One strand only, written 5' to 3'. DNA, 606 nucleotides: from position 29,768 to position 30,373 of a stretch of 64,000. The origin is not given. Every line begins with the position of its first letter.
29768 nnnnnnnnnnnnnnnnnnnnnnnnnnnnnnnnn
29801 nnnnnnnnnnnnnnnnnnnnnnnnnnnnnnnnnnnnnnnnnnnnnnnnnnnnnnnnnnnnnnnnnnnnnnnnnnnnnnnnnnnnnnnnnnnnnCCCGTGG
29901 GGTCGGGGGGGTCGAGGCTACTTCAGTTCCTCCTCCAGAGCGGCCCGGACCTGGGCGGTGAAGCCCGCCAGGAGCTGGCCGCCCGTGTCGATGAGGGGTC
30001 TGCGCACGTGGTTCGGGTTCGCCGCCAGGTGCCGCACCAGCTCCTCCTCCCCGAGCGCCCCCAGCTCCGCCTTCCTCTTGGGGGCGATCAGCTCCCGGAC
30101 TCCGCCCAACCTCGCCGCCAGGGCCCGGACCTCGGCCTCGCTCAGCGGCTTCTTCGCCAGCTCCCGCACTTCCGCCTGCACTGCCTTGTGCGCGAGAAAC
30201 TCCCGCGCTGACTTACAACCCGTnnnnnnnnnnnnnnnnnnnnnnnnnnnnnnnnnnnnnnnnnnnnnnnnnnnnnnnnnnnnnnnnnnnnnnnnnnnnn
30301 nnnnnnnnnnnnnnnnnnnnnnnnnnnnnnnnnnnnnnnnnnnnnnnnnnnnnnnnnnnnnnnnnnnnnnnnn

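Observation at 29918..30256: Candidate selenocysteine-containing ArsC/Spx/YffB-family protein (UxxC) with a SECIS-like hairpin, truncated in standard ORF calling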

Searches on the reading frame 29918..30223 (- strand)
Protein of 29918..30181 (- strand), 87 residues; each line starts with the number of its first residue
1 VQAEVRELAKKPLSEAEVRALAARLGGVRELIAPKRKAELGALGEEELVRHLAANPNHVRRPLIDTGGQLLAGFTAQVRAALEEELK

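Call 4: search_protein_families(library=pfam, proteins=[window:29921-30181:-], max_evalue=0.1)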
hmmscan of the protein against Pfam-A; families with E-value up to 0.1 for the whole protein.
seq(87 aa): 1 family
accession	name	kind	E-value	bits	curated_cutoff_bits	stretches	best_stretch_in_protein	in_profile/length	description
PF03960.21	ArsC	-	0.00012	22.8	24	1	42-76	39-73/79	ArsC family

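Call 28: search_protein_representatives(alignment_id=A2)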
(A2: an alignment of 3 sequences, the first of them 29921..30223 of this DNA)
Query: 3 sequences, 101 profile positions. Proteins with E-value up to 0.001 (for the whole library): 105; up to 1e-10: 17; up to 1e-30: 0. The best 105 are listed.
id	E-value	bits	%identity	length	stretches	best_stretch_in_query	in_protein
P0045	1.5e-19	86.4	-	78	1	25-98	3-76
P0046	6.1e-19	84.4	-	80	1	24-97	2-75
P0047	2.8e-18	82.3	-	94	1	13-100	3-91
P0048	3.4e-18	82.0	-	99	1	5-99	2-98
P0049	3.5e-18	82.0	-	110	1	22-85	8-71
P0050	7.8e-18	80.9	-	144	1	5-80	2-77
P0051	3.1e-17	78.9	-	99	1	5-98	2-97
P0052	1.3e-16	77.0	-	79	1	23-100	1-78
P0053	2.2e-16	76.2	-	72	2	55-97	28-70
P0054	1.5e-15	73.5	-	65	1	35-98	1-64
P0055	4.3e-15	72.1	-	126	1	1-64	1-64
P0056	5.5e-15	71.7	-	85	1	17-97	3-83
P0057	1.8e-13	66.8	-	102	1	5-90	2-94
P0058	1.4e-12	64.0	-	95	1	16-99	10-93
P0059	4.4e-12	62.4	-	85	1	16-97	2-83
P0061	7.5e-11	58.4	-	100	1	9-94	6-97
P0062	1.4e-10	57.6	-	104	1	1-90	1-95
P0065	3.9e-09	52.9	-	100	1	1-89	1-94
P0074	1.0e-07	48.4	-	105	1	1-96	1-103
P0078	7.6e-07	45.6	-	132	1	2-92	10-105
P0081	1.5e-06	44.7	-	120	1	1-88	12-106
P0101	5.4e-05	39.6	-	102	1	1-96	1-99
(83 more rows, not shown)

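Call 31: find_encoding_contigs(protein=window:29918-30181:-, flank=10000, max_places=6)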
Protein window:29918-30181:- (87 aa): no gene with exactly this product is on record in the collection.

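Call 45: search_protein_families(library=ncbifam, proteins=[P0048, P0051, P0057, P0061, P0062, P0065, P0074, P0101, P0081, P0078], max_evalue=0.001)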
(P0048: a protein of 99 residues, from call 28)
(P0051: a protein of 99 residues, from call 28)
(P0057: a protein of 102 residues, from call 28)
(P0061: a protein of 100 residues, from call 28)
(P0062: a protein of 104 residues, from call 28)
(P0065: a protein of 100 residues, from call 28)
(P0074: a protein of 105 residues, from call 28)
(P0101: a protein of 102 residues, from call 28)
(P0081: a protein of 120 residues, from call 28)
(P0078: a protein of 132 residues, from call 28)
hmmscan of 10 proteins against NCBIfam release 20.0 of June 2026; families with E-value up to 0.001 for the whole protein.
P0048 (99 aa): 2 families
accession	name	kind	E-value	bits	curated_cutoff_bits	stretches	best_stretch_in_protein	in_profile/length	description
TIGR01617.1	arsC_related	subfamily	7.9e-05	22.9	75.05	1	20-94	30-114/117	Spx/MgsR family RNA polymerase-binding regulatory protein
NF002459.0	PRK01655.1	subfamily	0.00046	20.2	123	0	2-92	15-111/132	transcriptional regulator Spx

P0051 (99 aa): 2 families
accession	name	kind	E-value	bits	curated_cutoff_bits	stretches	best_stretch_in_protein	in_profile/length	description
NF002459.0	PRK01655.1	subfamily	4.4e-05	23.5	123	1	3-89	16-107/132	transcriptional regulator Spx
TIGR01617.1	arsC_related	subfamily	7.4e-05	23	75.05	1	16-90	26-110/117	Spx/MgsR family RNA polymerase-binding regulatory protein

P0057 (102 aa): 9 families
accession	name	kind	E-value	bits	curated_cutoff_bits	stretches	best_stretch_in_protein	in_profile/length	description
TIGR01617.1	arsC_related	subfamily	5.7e-21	75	75.05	1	2-99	14-114/117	Spx/MgsR family RNA polymerase-binding regulatory protein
NF002459.0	PRK01655.1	subfamily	8.4e-18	64.6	123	1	2-96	15-109/132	transcriptional regulator Spx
NF009885.0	PRK13344.1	equivalog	4.2e-10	39.6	152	1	2-95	15-108/132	transcriptional regulator Spx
TIGR00014.1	arsC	equivalog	7.8e-10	39.3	106.05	1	18-91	30-104/114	arsenate reductase (glutaredoxin)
NF009210.0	PRK12559.1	equivalog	2.6e-09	37.2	159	1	2-97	15-110/131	transcriptional regulator SpxA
NF007456.1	PRK10026.1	exception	2.7e-07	30.9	242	1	26-88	41-105/141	glutaredoxin-dependent arsenate reductase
NF041106.1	ArsC_rel_Se_1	subfamily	6.6e-07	29.9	85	1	2-97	15-107/107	ArsC family (seleno)protein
NF008107.0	PRK10853.1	equivalog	7.4e-07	29.3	121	1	2-99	16-114/119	ArsC family reductase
TIGR01616.1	nitro_assoc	hypoth_equivalog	0.00075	19.6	109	1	41-96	53-108/126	nitrogenase-associated protein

P0061 (100 aa): 9 families
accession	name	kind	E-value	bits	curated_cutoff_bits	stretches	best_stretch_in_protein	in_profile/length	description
TIGR01617.1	arsC_related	subfamily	3.3e-16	59.6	75.05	1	7-98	19-114/117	Spx/MgsR family RNA polymerase-binding regulatory protein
NF002459.0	PRK01655.1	subfamily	2.6e-13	50.1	123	1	2-93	15-107/132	transcriptional regulator Spx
TIGR00014.1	arsC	equivalog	1.5e-12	48.1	106.05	1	7-90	19-104/114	arsenate reductase (glutaredoxin)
NF009885.0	PRK13344.1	equivalog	6.4e-08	32.6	152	1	2-92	15-106/132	transcriptional regulator Spx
NF008107.0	PRK10853.1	equivalog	2.3e-06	27.7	121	1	6-98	20-114/119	ArsC family reductase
TIGR01616.1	nitro_assoc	hypoth_equivalog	7.5e-06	26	109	1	4-95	18-108/126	nitrogenase-associated protein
NF009210.0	PRK12559.1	equivalog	9.1e-06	25.8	159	1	2-93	15-107/131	transcriptional regulator SpxA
NF007456.1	PRK10026.1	exception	1.6e-05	25.2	242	1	20-83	35-99/141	glutaredoxin-dependent arsenate reductase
NF041106.1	ArsC_rel_Se_1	subfamily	0.00012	22.7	85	1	21-96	35-107/107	ArsC family (seleno)protein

P0062 (104 aa): 7 families
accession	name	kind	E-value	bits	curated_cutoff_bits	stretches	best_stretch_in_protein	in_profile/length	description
TIGR01617.1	arsC_related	subfamily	2.1e-15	57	75.05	1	2-101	11-115/117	Spx/MgsR family RNA polymerase-binding regulatory protein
NF002459.0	PRK01655.1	subfamily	2.1e-11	43.9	123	1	2-99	12-111/132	transcriptional regulator Spx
TIGR01616.1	nitro_assoc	hypoth_equivalog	5.7e-09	36.1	109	1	4-100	15-111/126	nitrogenase-associated protein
NF009885.0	PRK13344.1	equivalog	2.4e-06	27.5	152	1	2-94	12-106/132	transcriptional regulator Spx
NF009210.0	PRK12559.1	equivalog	1.3e-05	25.2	159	1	2-100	12-112/131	transcriptional regulator SpxA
TIGR02196.1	GlrX_YruB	hypoth_equivalog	5e-05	23.7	88.55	0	2-32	12-42/74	glutaredoxin-like protein, YruB-family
NF041106.1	ArsC_rel_Se_1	subfamily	6.3e-05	23.5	85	1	2-96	12-105/107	ArsC family (seleno)protein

P0065 (100 aa): 6 families
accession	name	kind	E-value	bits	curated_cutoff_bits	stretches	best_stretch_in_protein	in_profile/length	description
TIGR01617.1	arsC_related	subfamily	5e-13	49.3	75.05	1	2-95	11-109/117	Spx/MgsR family RNA polymerase-binding regulatory protein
NF002459.0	PRK01655.1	subfamily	2.6e-12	46.9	123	1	2-95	12-107/132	transcriptional regulator Spx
TIGR00014.1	arsC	equivalog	1e-07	32.5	106.05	1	4-92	13-104/114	arsenate reductase (glutaredoxin)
NF009210.0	PRK12559.1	equivalog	4.4e-06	26.8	159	1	2-95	12-107/131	transcriptional regulator SpxA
NF009885.0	PRK13344.1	equivalog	4.9e-06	26.5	152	1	2-94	12-106/132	transcriptional regulator Spx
TIGR01616.1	nitro_assoc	hypoth_equivalog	5.9e-06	26.3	109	1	8-96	19-107/126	nitrogenase-associated protein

P0074 (105 aa): 9 families
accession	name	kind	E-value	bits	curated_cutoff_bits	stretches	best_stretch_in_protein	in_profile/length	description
TIGR01617.1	arsC_related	subfamily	2.1e-21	76.3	75.05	1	2-101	11-113/117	Spx/MgsR family RNA polymerase-binding regulatory protein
NF002459.0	PRK01655.1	subfamily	5.2e-21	75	123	1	2-104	12-114/132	transcriptional regulator Spx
NF009885.0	PRK13344.1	equivalog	2.9e-18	66.1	152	1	2-104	12-114/132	transcriptional regulator Spx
NF009210.0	PRK12559.1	equivalog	1.5e-15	57.4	159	1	2-100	12-110/131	transcriptional regulator SpxA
TIGR00014.1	arsC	equivalog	6.3e-11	42.8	106.05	1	15-96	24-106/114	arsenate reductase (glutaredoxin)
NF008107.0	PRK10853.1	equivalog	2.7e-09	37.2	121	1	2-102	13-114/119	ArsC family reductase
NF041106.1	ArsC_rel_Se_1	subfamily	0.00012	22.6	85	1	2-100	12-107/107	ArsC family (seleno)protein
TIGR01616.1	nitro_assoc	hypoth_equivalog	0.00014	21.9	109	1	15-103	26-112/126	nitrogenase-associated protein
TIGR02196.1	GlrX_YruB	hypoth_equivalog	0.00016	22.1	88.55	0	71-104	40-73/74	glutaredoxin-like protein, YruB-family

P0101 (102 aa): 3 families
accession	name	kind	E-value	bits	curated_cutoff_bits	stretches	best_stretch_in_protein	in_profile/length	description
NF041106.1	ArsC_rel_Se_1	subfamily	7.4e-23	81.2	85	1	2-95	12-106/107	ArsC family (seleno)protein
NF002459.0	PRK01655.1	subfamily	0.00015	21.7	123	1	2-99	12-113/132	transcriptional regulator Spx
TIGR02196.1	GlrX_YruB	hypoth_equivalog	0.00065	20.1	88.55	0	62-100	35-73/74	glutaredoxin-like protein, YruB-family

P0081 (120 aa): 11 families
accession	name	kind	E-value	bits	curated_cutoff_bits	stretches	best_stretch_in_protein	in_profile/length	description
TIGR01617.1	arsC_related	subfamily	2e-18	66.8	75.05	1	4-114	2-115/117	Spx/MgsR family RNA polymerase-binding regulatory protein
NF002459.0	PRK01655.1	subfamily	2.9e-18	66.1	123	1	2-116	1-115/132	transcriptional regulator Spx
TIGR00014.1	arsC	equivalog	1.8e-15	57.4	106.05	1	3-110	1-109/114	arsenate reductase (glutaredoxin)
NF007456.1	PRK10026.1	exception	1.3e-12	48.2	242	1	3-99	4-100/141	glutaredoxin-dependent arsenate reductase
NF009210.0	PRK12559.1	equivalog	3.8e-12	46.4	159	1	2-115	1-114/131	transcriptional regulator SpxA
NF009885.0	PRK13344.1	equivalog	3.9e-11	43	152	1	2-116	1-115/132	transcriptional regulator Spx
TIGR01616.1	nitro_assoc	hypoth_equivalog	7.2e-10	39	109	1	3-116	3-114/126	nitrogenase-associated protein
NF008107.0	PRK10853.1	equivalog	2e-07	31.1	121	1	2-117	2-118/119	ArsC family reductase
NF041106.1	ArsC_rel_Se_1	subfamily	4.2e-07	30.5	85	1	5-108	4-104/107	ArsC family (seleno)protein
TIGR02196.1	GlrX_YruB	hypoth_equivalog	5e-07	30.1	88.55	1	2-50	1-49/74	glutaredoxin-like protein, YruB-family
NF041212.1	Uxx_star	subfamily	0.0007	19.8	66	0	3-46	1-44/70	Uxx-star family glutaredoxin-like (seleno)protein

P0078 (132 aa): 10 families
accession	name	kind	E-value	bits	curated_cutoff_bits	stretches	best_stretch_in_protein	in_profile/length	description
TIGR01617.1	arsC_related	subfamily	9.7e-15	54.9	75.05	1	2-108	3-114/117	Spx/MgsR family RNA polymerase-binding regulatory protein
NF002459.0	PRK01655.1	subfamily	6.2e-13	48.9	123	1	2-104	4-108/132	transcriptional regulator Spx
TIGR01616.1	nitro_assoc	hypoth_equivalog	4.4e-10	39.7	109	1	2-106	5-109/126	nitrogenase-associated protein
NF041106.1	ArsC_rel_Se_1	subfamily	2.7e-09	37.6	85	1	2-104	4-105/107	ArsC family (seleno)protein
NF009210.0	PRK12559.1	equivalog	1.4e-07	31.6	159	1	2-104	4-108/131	transcriptional regulator SpxA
NF008107.0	PRK10853.1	equivalog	1.1e-06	28.7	121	1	2-108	5-114/119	ArsC family reductase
TIGR00014.1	arsC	equivalog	1.3e-06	28.9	106.05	1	3-91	4-95/114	arsenate reductase (glutaredoxin)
NF009885.0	PRK13344.1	equivalog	2.8e-06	27.3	152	1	3-102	5-106/132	transcriptional regulator Spx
NF047338.1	gluta_UXX_star_3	exception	5.9e-05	23.1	97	1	1-40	2-41/70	UXX-star (seleno)protein family 3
NF041212.1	Uxx_star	subfamily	0.00015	22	66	1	2-44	3-45/70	Uxx-star family glutaredoxin-like (seleno)protein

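Call 62: find_encoding_contigs(protein=P0062, flank=1500, max_places=2)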
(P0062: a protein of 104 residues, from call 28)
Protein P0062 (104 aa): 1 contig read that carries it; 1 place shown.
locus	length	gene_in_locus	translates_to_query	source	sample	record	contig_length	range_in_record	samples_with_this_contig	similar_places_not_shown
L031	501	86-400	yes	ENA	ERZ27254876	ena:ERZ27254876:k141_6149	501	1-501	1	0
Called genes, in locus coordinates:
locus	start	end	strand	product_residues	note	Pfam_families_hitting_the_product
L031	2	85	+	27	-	?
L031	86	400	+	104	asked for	PF03960:ArsC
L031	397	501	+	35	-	?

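Call 63: find_encoding_contigs(protein=P0101, flank=1500, max_places=2)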
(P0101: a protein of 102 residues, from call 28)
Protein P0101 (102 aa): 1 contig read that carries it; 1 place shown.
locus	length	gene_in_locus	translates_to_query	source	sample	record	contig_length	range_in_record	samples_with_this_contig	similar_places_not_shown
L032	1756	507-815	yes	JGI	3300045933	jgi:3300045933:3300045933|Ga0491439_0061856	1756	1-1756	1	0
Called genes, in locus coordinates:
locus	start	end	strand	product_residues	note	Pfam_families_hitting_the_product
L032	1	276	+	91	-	?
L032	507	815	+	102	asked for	-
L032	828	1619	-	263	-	-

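Call 64: find_encoding_contigs(protein=P0065, flank=1500, max_places=2)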
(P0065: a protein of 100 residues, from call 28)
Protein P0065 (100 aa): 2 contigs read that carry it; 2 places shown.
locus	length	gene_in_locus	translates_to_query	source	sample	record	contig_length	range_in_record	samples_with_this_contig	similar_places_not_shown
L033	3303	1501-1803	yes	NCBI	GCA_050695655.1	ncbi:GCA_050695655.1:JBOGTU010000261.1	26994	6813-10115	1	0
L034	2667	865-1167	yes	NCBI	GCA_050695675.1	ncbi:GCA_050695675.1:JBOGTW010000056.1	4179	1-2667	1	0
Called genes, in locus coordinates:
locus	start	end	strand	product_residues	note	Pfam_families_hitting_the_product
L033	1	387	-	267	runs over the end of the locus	PF02548:Pantoate_transf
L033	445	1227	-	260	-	PF03309:Pan_kinase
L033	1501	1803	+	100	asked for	PF03960:ArsC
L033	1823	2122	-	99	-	PF19812:DUF6295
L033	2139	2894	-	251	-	PF01738:DLH, PF20017:VMAP-M15 (faint), PF08840:BAAT_C (faint)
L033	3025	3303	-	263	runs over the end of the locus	PF00190:Cupin_1 (faint), PF07883:Cupin_2, PF02311:AraC_binding (weak), PF07883:Cupin_2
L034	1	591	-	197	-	PF03309:Pan_kinase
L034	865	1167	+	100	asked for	PF03960:ArsC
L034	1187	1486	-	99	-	PF19812:DUF6295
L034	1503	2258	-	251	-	PF01738:DLH, PF20017:VMAP-M15 (faint), PF08840:BAAT_C (faint)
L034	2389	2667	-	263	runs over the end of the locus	PF00190:Cupin_1 (faint), PF07883:Cupin_2, PF02311:AraC_binding (weak), PF07883:Cupin_2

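Call 65: find_encoding_contigs(protein=P0048, flank=1500, max_places=2)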
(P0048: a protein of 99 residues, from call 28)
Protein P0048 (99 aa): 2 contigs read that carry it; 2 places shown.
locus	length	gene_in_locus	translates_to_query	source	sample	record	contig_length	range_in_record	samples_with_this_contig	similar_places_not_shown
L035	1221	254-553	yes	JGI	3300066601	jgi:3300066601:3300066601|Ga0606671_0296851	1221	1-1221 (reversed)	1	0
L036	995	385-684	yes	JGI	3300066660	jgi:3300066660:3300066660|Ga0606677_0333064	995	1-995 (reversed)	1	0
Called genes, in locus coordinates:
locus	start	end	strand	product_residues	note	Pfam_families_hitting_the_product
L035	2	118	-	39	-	?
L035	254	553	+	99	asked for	-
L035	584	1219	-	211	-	?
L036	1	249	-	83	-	?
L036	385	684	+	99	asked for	-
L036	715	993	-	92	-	?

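Call 66: find_encoding_contigs(protein=P0074, flank=1500, max_places=2)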
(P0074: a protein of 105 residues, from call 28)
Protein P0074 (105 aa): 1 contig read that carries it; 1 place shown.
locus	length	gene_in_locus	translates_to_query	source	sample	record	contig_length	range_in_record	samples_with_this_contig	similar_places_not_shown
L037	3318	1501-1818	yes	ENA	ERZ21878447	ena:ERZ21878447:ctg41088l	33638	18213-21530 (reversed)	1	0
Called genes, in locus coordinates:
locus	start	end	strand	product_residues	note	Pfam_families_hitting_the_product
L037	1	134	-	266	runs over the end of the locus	PF06342:DUF1057 (weak), PF00561:Abhydrolase_1, PF00975:Thioesterase (weak), PF12146:Hydrolase_4, PF12697:Abhydrolase_6, PF08386:Abhydrolase_4 (weak)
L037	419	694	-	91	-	PF11823:Se_S_carrier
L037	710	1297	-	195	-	PF01206:TusA, PF02635:DsrE (weak)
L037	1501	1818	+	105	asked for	PF03960:ArsC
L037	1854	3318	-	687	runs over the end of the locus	PF01131:Topoisom_bac, PF13342:Toprim_Crpt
